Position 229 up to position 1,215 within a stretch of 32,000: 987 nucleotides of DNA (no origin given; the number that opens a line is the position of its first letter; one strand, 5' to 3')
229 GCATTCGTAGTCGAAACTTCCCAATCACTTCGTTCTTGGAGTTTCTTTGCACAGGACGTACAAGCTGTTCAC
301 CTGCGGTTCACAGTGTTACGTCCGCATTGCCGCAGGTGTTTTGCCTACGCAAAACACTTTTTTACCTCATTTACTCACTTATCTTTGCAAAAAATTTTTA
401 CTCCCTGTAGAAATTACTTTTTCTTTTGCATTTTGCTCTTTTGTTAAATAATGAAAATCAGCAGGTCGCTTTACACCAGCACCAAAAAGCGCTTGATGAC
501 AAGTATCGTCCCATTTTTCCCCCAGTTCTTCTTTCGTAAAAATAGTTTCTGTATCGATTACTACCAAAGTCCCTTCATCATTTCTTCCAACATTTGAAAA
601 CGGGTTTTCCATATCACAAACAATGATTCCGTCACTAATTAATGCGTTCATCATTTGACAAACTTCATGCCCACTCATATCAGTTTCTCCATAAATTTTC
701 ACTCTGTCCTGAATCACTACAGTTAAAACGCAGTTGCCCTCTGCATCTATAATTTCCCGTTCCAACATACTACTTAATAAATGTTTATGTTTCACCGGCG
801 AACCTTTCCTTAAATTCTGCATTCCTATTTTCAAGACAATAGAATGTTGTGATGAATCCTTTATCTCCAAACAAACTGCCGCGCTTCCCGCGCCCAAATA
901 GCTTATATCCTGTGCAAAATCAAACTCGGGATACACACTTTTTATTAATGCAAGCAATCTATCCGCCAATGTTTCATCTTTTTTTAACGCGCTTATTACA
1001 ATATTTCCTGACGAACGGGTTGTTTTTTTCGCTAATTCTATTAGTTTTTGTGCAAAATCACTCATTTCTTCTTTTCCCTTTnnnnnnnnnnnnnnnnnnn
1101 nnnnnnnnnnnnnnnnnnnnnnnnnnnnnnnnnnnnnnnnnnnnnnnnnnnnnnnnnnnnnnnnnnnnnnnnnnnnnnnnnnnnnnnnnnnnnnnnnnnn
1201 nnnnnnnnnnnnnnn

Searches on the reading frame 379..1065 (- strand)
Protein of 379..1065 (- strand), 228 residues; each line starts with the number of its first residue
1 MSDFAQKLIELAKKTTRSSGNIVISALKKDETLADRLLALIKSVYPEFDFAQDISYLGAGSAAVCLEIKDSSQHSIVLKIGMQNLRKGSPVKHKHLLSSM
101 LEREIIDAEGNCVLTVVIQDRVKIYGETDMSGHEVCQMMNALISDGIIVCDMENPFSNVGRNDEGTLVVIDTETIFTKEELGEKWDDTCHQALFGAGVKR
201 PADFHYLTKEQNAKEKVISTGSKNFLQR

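Call 28: search_protein_families(library=pfam, proteins=[window:379-1065:-])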
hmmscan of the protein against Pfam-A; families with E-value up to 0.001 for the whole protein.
window:379-1065:- (228 aa): 0 families

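Call 31: find_encoding_contigs(protein=window:379-1065:-, flank=10000, max_places=10)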
Protein window:379-1065:- (228 aa): 6 contigs read that carry it; 4 places shown.
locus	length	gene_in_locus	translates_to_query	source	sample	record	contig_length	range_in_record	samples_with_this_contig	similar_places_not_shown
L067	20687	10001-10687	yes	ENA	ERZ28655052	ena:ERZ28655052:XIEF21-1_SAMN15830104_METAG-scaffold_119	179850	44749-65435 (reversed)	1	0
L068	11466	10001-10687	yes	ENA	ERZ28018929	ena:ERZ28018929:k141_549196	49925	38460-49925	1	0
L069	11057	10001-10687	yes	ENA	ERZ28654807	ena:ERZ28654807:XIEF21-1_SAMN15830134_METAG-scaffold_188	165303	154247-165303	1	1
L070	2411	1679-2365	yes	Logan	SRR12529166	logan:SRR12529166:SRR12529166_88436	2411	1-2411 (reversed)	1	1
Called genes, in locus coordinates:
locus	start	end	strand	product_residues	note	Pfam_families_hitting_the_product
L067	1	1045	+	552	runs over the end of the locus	PF00485:PRK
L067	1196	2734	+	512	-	PF00117:GATase, PF07722:Peptidase_C26, PF02540:NAD_synthase (faint), PF03054:tRNA_Me_trans (faint), PF00958:GMP_synt_C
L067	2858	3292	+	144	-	-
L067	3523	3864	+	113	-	PF01909:NTP_transf_2, PF18765:Polbeta (weak)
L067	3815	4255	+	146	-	PF05168:HEPN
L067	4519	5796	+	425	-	PF00709:Adenylsucc_synt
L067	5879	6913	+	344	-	PF23988:DUF7309, PF22007:DUF6930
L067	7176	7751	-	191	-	PF01841:Transglut_core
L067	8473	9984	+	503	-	PF02638:GHL10, PF07833:Cu_amine_oxidN1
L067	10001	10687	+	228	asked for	-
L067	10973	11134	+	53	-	-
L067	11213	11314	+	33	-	-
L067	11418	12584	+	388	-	PF09479:Flg_new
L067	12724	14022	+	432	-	PF00395:SLH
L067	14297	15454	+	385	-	PF00753:Lactamase_B, PF19583:ODP, PF12706:Lactamase_B_2 (weak), PF00258:Flavodoxin_1 (weak), PF12724:Flavodoxin_5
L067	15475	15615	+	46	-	PF00301:Rubredoxin, PF21349:RUBY_RBDX (weak)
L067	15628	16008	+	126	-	PF06397:Desulfoferrod_N (weak), PF01880:Desulfoferrodox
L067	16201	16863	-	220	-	PF23023:Anti-Pycsar_Apyc1, PF00753:Lactamase_B, PF12706:Lactamase_B_2 (weak), PF23023:Anti-Pycsar_Apyc1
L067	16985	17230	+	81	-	PF07866:DUF1653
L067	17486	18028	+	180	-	PF00210:Ferritin (weak), PF02915:Rubrerythrin, PF21349:RUBY_RBDX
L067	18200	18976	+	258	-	-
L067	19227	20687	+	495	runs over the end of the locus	PF03853:YjeF_N, PF01256:Carb_kinase, PF02110:HK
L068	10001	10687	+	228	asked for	-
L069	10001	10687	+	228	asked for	-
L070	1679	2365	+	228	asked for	-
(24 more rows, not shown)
